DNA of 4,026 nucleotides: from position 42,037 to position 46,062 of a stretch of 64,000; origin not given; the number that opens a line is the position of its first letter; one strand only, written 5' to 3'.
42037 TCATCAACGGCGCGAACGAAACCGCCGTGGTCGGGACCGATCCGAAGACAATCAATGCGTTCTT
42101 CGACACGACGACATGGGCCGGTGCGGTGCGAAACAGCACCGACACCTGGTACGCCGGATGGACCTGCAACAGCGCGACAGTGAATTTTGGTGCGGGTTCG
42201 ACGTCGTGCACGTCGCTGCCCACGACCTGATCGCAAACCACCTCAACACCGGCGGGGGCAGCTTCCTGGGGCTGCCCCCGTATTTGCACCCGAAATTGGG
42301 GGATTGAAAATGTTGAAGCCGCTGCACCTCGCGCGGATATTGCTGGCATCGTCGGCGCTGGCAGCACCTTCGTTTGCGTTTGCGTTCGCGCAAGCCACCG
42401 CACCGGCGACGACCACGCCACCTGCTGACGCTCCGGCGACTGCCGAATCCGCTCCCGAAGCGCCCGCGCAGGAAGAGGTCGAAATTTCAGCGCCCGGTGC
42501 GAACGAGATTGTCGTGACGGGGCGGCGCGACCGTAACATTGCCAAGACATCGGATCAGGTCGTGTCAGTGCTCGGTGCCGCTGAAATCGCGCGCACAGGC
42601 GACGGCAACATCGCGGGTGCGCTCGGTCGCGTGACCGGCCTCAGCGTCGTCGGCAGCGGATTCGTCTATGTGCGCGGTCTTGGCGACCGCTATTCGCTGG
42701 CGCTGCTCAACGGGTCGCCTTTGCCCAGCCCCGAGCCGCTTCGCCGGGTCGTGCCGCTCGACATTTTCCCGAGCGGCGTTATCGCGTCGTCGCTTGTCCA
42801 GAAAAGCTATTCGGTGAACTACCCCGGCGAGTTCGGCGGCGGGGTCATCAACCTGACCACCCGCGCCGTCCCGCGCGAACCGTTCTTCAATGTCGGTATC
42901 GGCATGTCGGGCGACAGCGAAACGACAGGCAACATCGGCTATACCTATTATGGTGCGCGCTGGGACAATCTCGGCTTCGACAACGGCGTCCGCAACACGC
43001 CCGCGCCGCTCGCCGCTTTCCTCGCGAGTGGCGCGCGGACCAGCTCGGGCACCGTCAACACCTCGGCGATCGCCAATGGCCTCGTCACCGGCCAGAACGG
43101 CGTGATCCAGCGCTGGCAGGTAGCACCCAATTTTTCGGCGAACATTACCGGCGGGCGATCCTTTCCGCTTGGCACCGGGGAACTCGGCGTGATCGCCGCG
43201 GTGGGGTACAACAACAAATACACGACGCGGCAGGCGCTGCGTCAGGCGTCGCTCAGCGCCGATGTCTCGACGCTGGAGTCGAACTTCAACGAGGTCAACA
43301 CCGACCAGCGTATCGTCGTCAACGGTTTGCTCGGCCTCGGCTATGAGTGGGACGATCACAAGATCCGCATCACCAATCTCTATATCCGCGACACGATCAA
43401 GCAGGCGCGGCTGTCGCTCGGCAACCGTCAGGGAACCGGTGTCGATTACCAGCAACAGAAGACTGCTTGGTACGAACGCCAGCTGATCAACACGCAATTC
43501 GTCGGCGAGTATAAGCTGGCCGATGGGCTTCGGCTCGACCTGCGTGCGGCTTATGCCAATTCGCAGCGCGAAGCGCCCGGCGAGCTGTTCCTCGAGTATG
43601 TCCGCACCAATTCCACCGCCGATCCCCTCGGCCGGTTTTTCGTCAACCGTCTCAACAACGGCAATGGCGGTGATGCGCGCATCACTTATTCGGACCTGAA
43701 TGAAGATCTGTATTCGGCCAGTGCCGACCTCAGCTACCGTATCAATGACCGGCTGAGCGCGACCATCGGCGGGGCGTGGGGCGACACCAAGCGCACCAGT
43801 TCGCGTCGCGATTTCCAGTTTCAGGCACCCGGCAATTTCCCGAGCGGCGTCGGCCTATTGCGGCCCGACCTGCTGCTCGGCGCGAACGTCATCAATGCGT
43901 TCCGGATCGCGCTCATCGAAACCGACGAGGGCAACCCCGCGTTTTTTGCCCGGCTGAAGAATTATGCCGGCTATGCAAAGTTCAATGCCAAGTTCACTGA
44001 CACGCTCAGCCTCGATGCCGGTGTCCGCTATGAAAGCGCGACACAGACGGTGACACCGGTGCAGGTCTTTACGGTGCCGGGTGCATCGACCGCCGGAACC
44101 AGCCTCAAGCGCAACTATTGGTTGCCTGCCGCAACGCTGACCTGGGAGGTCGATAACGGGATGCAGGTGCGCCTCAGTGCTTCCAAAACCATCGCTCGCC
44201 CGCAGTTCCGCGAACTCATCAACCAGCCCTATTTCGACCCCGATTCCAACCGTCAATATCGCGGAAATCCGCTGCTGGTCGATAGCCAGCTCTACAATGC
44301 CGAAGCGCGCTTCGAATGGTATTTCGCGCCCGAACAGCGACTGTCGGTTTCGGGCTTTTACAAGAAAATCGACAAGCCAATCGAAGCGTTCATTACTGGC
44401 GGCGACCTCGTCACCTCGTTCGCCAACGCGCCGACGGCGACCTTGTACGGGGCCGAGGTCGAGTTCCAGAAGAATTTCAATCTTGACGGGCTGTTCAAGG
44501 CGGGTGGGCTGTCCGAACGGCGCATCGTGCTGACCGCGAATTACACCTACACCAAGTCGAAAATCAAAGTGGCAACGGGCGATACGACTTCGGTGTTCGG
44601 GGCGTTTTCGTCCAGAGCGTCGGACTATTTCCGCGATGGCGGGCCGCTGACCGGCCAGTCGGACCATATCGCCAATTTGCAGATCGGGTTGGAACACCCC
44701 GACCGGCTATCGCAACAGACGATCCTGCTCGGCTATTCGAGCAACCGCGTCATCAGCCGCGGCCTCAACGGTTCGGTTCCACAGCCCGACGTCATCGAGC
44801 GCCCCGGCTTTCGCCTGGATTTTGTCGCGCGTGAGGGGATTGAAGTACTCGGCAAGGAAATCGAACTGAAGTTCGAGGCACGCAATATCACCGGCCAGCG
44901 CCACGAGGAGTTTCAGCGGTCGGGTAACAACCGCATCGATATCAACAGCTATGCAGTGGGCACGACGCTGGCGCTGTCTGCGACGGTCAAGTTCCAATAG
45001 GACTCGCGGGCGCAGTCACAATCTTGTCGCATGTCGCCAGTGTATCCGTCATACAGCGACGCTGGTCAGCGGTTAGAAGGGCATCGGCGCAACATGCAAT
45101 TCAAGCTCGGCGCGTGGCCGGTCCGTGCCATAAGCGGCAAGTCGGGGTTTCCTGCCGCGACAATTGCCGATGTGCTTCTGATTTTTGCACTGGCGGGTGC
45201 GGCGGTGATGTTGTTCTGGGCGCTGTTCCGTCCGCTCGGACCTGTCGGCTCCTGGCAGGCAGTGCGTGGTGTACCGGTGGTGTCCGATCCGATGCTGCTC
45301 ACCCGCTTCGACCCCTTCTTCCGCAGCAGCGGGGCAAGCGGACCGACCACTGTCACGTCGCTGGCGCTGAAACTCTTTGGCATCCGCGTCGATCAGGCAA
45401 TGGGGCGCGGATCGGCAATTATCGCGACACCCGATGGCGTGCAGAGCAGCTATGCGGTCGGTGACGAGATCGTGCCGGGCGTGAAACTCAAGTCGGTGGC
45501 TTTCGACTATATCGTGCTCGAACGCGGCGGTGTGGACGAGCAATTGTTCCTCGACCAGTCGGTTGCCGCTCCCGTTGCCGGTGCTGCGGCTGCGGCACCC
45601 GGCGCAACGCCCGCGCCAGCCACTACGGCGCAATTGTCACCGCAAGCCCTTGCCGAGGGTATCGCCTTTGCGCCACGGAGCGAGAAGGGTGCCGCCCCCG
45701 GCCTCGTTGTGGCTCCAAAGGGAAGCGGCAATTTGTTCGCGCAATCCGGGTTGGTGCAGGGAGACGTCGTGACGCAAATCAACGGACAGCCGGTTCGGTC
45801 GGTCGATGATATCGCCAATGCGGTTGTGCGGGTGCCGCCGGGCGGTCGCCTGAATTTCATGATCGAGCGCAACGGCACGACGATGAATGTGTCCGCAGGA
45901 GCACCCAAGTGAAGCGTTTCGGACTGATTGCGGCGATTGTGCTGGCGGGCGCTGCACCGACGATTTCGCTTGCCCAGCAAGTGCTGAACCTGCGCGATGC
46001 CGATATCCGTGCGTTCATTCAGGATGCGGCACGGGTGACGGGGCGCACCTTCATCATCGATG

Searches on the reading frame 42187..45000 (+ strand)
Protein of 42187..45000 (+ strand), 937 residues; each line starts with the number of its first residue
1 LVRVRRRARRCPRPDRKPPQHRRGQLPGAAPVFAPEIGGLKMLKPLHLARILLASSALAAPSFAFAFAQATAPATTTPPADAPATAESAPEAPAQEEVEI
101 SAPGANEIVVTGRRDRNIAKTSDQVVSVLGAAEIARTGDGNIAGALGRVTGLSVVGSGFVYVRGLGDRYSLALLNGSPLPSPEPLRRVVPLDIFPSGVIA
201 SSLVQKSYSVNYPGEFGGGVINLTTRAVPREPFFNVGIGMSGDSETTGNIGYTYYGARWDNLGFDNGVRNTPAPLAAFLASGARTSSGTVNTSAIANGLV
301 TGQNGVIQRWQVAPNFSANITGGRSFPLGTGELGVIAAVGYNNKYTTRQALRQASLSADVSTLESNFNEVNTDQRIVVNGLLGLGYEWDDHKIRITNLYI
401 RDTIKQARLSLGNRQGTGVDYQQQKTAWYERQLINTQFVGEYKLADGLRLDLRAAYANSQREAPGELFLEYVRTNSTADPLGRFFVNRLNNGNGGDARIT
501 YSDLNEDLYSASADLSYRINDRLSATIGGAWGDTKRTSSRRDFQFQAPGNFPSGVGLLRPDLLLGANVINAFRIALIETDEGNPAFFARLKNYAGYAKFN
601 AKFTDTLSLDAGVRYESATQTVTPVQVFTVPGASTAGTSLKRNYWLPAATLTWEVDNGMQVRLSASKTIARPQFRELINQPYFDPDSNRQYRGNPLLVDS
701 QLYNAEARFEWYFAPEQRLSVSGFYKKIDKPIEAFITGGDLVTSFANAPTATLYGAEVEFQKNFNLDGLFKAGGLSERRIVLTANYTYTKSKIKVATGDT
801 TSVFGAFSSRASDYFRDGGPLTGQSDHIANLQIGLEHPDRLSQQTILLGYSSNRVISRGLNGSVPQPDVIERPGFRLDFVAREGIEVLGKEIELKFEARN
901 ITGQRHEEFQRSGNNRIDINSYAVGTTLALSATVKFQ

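Call 15: search_protein_families(library=pfam, proteins=[window:42187-45000:+])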
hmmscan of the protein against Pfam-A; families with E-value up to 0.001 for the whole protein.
window:42187-45000:+ (937 aa): 3 families
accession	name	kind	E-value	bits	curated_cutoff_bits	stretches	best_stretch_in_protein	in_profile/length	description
PF00593.30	TonB_dep_Rec_b-barrel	-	1.2e-26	95.1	27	1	589-842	167-385/436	TonB dependent receptor-like, beta-barrel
PF14905.12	OMP_b-brl_3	-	1.3e-15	57.8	27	1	589-765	111-281/408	Outer membrane protein beta-barrel family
PF07715.20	Plug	-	1.2e-08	35.9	23.9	1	121-220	4-107/107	TonB-dependent Receptor Plug Domain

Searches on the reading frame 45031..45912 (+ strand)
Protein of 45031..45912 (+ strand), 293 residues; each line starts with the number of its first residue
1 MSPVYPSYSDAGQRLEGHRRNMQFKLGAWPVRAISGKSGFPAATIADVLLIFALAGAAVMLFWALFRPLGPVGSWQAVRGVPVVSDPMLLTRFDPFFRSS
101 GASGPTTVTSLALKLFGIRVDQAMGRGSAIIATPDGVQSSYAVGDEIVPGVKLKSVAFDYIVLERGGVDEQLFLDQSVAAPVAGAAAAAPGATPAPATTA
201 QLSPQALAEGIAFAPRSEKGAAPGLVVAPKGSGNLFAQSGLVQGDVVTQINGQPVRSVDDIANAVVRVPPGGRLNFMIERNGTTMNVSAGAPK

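Call 48: search_protein_families(library=pfam, proteins=[window:45031-45912:+], max_evalue=0.00001)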
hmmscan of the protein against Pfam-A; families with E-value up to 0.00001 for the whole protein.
window:45031-45912:+ (293 aa): 3 families
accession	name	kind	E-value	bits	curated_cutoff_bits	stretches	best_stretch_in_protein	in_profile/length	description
PF11356.14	T2SSC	-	7.9e-19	68.3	27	1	48-174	1-141/141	Type II secretion system protein C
PF13180.12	PDZ_2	-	2.4e-07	31.3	27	1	224-288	13-77/80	PDZ domain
PF17820.7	PDZ_6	-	2.5e-06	27.5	27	1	236-265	11-40/54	PDZ domain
